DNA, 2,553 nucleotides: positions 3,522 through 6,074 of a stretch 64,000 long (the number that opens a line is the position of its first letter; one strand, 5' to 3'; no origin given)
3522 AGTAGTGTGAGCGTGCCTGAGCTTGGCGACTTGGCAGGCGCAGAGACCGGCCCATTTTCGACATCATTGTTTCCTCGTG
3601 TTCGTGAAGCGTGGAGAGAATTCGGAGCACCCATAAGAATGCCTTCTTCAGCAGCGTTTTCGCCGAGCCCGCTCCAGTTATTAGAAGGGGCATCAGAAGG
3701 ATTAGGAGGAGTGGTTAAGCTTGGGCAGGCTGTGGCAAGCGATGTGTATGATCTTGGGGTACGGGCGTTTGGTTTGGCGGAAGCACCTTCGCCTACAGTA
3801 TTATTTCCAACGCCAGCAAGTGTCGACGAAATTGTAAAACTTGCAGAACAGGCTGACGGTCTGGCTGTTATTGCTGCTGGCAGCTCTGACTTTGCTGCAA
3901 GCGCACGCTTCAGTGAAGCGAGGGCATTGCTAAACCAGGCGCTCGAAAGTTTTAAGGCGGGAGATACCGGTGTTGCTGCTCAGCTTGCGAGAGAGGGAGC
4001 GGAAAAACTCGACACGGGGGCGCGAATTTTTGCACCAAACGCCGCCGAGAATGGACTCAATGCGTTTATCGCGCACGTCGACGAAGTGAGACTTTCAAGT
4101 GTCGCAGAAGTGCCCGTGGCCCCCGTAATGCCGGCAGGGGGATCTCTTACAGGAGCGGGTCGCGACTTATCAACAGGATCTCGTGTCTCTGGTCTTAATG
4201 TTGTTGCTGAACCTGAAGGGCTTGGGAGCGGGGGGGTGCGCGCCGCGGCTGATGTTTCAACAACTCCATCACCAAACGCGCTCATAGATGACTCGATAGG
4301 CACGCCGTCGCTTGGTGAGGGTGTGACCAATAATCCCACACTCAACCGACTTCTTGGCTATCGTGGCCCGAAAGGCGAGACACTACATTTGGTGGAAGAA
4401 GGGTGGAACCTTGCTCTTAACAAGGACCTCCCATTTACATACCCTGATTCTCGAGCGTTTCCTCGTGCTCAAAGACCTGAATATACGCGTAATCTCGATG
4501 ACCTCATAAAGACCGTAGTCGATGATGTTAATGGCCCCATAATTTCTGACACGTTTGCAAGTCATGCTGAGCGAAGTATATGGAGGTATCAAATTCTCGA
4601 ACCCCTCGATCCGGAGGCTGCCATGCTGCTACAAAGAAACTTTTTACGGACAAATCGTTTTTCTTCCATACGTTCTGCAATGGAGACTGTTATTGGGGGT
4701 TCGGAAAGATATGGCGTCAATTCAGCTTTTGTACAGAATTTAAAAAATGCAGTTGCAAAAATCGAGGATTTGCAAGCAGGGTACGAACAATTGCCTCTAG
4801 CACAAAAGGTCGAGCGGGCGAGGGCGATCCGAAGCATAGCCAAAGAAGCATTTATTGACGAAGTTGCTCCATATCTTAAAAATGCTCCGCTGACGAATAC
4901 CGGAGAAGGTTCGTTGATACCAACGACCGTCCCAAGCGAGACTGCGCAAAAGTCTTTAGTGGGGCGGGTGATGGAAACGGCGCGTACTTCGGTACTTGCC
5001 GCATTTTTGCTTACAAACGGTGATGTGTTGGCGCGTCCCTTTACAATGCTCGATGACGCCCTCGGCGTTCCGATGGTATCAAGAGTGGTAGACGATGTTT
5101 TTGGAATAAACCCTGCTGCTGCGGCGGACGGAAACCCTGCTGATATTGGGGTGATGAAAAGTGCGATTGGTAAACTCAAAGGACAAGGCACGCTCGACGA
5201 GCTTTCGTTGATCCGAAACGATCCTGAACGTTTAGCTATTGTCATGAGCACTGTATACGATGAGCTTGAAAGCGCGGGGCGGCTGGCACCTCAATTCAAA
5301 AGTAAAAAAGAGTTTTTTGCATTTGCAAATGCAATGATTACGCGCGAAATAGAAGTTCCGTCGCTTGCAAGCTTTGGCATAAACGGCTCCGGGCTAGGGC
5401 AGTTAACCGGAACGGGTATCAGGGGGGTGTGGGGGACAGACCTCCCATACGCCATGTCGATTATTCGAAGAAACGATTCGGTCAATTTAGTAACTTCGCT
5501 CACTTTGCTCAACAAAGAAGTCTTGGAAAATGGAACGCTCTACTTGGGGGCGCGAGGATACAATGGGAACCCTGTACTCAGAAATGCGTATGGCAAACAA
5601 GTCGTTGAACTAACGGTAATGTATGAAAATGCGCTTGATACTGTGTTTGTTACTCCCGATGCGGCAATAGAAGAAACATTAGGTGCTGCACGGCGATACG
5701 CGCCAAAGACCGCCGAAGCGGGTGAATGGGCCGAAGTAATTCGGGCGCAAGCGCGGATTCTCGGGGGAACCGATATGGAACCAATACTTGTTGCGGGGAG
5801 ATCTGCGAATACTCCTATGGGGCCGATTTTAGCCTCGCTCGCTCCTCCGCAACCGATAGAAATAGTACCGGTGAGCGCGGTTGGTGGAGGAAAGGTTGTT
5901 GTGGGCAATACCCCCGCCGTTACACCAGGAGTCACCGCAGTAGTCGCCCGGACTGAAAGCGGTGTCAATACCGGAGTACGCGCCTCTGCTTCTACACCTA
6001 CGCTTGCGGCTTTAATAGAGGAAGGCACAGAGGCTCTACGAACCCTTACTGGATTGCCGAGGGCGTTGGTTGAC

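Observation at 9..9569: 9.5-kb ORF for a giant surface protein, apparently longer than the window shows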

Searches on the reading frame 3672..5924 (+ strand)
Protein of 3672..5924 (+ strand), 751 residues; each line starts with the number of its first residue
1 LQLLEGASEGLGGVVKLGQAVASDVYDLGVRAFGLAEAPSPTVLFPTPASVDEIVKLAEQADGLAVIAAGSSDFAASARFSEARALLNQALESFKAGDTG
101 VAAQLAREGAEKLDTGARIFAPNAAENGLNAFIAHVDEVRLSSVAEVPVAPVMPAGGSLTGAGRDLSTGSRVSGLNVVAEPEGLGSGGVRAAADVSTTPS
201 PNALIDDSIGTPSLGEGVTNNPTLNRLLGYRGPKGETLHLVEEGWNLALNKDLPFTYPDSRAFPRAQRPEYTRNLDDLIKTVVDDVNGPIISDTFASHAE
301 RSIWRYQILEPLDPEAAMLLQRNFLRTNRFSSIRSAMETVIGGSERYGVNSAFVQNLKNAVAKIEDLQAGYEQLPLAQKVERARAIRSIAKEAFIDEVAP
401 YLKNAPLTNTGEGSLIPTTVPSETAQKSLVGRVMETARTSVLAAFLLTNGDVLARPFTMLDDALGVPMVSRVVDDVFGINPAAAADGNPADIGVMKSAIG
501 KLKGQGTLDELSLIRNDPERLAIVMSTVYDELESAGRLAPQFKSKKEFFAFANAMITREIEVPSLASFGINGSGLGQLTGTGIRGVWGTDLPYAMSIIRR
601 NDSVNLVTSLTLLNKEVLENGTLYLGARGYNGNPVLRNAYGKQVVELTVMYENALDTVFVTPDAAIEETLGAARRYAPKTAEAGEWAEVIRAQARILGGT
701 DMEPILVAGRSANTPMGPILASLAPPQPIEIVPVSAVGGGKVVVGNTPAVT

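Call 34: search_protein_representatives(protein=window:3672-5924:+)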
Query: 751 residues. Proteins with E-value up to 0.001 (for the whole library): 8; up to 1e-10: 4; up to 1e-30: 3. The best 8 are listed.
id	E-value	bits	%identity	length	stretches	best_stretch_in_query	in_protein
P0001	0.0e+00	1618.6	100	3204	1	1-751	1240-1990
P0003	1.2e-42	163.1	39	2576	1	466-701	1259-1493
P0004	1.1e-38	149.9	39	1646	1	465-708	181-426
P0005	6.1e-18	81.4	34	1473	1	478-697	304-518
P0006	8.8e-05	37.9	24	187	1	261-392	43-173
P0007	1.2e-04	37.5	27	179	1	281-394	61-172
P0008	1.3e-04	37.4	28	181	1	285-390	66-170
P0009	2.1e-04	36.6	27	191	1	277-389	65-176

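Call 36: search_protein_families(library=pfam, proteins=[P0003, P0004, P0005, P0006, P0007, P0008, P0009], max_evalue=0.1)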
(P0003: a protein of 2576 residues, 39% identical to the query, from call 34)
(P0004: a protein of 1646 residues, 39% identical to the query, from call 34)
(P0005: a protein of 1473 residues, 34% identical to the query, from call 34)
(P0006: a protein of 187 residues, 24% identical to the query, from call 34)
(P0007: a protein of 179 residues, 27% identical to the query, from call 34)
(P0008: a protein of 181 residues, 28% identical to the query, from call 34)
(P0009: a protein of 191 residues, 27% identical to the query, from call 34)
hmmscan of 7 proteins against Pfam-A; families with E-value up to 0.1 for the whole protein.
P0003 (2576 aa): 0 families

P0004 (1646 aa): 2 families
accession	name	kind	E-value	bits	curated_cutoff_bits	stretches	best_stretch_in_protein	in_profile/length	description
PF08291.16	Peptidase_M15_3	-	1.7e-06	28.6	23.2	1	641-696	25-80/108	Peptidase M15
PF12486.13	VasL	-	0.07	13.5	27.3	0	891-968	5-81/147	Type VI secretion system, EvfB, or VasL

P0005 (1473 aa): 1 family
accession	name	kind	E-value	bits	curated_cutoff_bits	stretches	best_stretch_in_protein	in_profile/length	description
PF07554.19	FIVAR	-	0.053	14.6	29.2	1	1097-1136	32-71/71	FIVAR domain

P0006 (187 aa): 0 families

P0007 (179 aa): 0 families

P0008 (181 aa): 0 families

P0009 (191 aa): 0 families

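Call 43: find_encoding_contigs(protein=P0003, flank=8000, max_places=3)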
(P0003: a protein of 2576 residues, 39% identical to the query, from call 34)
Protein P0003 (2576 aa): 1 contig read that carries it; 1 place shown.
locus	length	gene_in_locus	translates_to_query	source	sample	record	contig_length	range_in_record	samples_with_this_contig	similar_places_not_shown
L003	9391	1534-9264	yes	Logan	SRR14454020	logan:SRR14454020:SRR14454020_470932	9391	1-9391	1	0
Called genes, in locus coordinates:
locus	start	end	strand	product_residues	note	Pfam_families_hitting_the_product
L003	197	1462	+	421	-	PF00464:SHMT, PF00155:Aminotran_1_2 (weak)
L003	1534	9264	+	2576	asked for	-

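Call 44: find_encoding_contigs(protein=P0004, flank=8000, max_places=3)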
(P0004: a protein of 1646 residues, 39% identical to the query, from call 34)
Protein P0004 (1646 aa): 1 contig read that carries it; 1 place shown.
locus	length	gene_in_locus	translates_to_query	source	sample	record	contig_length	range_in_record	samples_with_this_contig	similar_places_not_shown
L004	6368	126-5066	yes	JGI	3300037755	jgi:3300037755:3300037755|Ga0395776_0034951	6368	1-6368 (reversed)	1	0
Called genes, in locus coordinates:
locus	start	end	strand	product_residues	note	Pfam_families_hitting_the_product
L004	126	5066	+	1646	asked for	PF08291:Peptidase_M15_3 (weak)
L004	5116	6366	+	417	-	?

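Call 60: find_encoding_contigs(protein=P0008, flank=6000, max_places=3)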
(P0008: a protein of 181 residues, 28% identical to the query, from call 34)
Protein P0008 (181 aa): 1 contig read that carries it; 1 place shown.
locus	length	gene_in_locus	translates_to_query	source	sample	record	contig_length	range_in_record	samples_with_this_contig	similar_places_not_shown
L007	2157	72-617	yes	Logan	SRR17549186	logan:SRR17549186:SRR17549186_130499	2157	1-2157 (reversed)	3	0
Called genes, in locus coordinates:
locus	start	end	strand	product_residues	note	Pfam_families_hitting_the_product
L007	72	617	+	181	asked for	-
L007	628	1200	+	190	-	PF10755:DUF2585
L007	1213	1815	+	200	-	-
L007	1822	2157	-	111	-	?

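Call 61: find_encoding_contigs(protein=P0007, flank=6000, max_places=3)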
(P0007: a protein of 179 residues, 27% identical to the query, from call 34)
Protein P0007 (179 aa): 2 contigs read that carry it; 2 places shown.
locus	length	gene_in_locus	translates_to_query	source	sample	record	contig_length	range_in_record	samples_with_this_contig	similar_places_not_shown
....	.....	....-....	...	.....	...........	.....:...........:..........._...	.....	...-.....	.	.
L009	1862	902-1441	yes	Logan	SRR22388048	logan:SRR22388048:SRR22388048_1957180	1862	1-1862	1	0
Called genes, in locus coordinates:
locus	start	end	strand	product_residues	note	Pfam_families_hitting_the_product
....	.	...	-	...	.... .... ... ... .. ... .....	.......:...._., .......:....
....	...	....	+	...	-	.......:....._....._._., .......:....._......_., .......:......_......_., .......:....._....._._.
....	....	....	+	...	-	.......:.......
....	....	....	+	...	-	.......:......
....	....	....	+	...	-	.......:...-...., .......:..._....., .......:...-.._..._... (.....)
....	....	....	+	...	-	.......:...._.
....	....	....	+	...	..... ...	-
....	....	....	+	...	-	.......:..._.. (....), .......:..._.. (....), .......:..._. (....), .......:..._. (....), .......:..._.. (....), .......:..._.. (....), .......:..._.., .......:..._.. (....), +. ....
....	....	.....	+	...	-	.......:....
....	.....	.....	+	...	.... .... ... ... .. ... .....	?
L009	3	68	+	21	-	?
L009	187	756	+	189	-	PF20803:PaaX_M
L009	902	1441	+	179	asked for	-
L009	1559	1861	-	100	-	?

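Call 81: find_encoding_contigs(protein=P0005, flank=10000, max_places=3)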
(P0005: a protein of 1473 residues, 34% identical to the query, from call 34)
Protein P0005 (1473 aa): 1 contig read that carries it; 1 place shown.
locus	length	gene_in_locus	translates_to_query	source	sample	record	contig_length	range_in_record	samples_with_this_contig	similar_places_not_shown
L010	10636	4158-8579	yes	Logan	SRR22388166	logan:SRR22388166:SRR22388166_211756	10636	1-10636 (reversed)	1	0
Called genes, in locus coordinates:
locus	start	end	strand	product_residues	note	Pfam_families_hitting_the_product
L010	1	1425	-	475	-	?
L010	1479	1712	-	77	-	PF03840:SecG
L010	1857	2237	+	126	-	PF00166:Cpn10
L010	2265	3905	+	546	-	PF00118:Cpn60_TCP1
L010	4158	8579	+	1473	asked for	-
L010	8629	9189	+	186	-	PF04011:LemA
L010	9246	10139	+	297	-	PF01435:Peptidase_M48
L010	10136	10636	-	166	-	?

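Call 82: search_protein_families(library=pfam, proteins=[L004:5116-6366:+], max_evalue=0.05)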
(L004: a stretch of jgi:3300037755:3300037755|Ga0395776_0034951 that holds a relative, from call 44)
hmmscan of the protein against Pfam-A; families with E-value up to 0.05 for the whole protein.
L004:5116-6366:+ (417 aa): 0 families

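Call 85: search_protein_families(library=ncbifam, proteins=[P0008, P0004], max_evalue=1)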
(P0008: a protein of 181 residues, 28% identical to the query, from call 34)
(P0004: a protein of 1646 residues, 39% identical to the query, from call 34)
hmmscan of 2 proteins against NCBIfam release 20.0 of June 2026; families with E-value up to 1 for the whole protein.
P0008 (181 aa): 0 families

P0004 (1646 aa): 1 family
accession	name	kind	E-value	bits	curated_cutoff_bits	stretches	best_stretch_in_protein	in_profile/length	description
NF047515.1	SpiroCoCo_C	equivalog_domain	0.52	9.4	125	1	861-1026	114-268/313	SpiroCoCo family coiled-coil protein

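Call 111: list_cluster_members(proteins=[P0003, P0004, P0005, P0006, P0007, P0008, P0009])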
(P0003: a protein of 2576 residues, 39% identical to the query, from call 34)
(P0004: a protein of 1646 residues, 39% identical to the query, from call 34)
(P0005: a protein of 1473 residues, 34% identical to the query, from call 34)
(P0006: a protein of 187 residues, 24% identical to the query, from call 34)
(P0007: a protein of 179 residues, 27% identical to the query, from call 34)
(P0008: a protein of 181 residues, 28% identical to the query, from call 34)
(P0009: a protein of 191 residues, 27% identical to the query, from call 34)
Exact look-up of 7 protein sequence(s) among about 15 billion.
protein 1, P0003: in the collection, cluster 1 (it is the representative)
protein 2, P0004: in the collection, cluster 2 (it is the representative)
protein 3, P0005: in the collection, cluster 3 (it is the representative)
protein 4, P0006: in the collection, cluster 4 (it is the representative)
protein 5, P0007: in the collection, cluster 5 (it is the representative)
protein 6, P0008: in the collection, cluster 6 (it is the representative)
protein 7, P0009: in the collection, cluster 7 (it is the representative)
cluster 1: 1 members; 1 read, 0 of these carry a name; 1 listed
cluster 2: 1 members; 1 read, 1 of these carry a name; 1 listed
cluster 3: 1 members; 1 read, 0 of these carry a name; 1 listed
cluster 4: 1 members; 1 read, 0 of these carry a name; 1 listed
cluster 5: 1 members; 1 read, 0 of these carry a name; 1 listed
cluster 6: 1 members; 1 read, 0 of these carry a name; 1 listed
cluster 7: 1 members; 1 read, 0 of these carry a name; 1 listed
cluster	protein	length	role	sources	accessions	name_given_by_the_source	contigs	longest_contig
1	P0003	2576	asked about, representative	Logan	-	-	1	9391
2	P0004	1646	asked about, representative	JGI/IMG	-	hypothetical protein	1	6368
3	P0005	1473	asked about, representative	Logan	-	-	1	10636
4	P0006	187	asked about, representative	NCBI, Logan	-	-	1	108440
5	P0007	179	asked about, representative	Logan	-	-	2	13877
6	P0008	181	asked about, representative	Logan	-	-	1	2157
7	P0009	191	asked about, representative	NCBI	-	-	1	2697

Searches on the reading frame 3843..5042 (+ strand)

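Call 17: search_protein_families(library=pfam, proteins=[window:3843-5042:+], max_evalue=10)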
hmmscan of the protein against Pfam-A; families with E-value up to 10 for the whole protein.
window:3843-5042:+ (400 aa): 2 families
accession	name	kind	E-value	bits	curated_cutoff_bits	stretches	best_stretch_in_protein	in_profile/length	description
PF08590.15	DUF1771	-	0.22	12.3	28.7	1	23-54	12-43/64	Domain of unknown function (DUF1771)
PF07219.19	HemY_N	-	0.37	11.3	31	1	14-69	47-104/107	HemY protein N-terminus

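Call 18: search_protein_families(library=phrogs, proteins=[window:3843-5042:+], max_evalue=1)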
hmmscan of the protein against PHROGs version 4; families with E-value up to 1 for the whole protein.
window:3843-5042:+ (400 aa): 0 families

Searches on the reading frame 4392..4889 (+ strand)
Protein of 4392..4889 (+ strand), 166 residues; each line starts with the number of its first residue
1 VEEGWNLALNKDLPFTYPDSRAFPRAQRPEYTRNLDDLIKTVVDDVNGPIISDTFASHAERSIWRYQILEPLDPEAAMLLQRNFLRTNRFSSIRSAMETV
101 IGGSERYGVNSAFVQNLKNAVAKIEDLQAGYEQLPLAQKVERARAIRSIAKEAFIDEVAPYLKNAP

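Call 68: search_solved_structures(query=A3, max_evalue=10, show_alignments=2)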
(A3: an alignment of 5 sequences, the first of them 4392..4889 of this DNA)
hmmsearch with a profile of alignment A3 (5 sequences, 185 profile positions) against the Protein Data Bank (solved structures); distinct sequences matched with E-value up to 10: 5.
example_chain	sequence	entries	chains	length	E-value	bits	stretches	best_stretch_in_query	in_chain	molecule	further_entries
2iye_A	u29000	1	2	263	0.8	12.8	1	123-169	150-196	COPPER-TRANSPORTING ATPASE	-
2yj3_A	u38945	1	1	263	0.8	12.8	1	123-169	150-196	COPPER-TRANSPORTING ATPASE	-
2yj4_A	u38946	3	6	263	0.8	12.8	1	123-169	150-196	COPPER-TRANSPORTING ATPASE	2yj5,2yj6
9hcg_b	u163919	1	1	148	0.89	12.7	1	121-154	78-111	Large ribosomal subunit protein mL43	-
9e9c_b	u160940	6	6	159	0.99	12.5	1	121-154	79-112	Large ribosomal subunit protein mL43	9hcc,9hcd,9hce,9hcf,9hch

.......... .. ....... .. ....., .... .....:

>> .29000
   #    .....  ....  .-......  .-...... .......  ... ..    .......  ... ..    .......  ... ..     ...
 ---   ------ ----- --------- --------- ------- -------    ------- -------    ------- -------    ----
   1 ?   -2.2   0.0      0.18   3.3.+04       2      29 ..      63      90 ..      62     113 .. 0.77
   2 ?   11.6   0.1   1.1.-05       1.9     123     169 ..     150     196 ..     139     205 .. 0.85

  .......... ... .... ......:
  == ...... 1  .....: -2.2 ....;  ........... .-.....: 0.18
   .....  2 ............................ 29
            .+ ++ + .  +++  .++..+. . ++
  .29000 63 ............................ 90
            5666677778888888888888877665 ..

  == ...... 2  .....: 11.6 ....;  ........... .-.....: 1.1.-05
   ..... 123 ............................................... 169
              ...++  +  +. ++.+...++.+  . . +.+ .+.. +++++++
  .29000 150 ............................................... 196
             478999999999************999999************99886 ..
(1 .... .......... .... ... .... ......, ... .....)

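Call 112: find_related_loci(query=A3, collection=viral_contigs, flank=5000)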
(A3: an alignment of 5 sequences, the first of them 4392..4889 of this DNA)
Query A3 (166 aa) in viral_contigs; peptide patterns used: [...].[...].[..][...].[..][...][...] (x = any residue, [..] = any of these).
25 stretches matched a pattern, but none encodes a relative of the query by tblastn (E <= 1e-3).
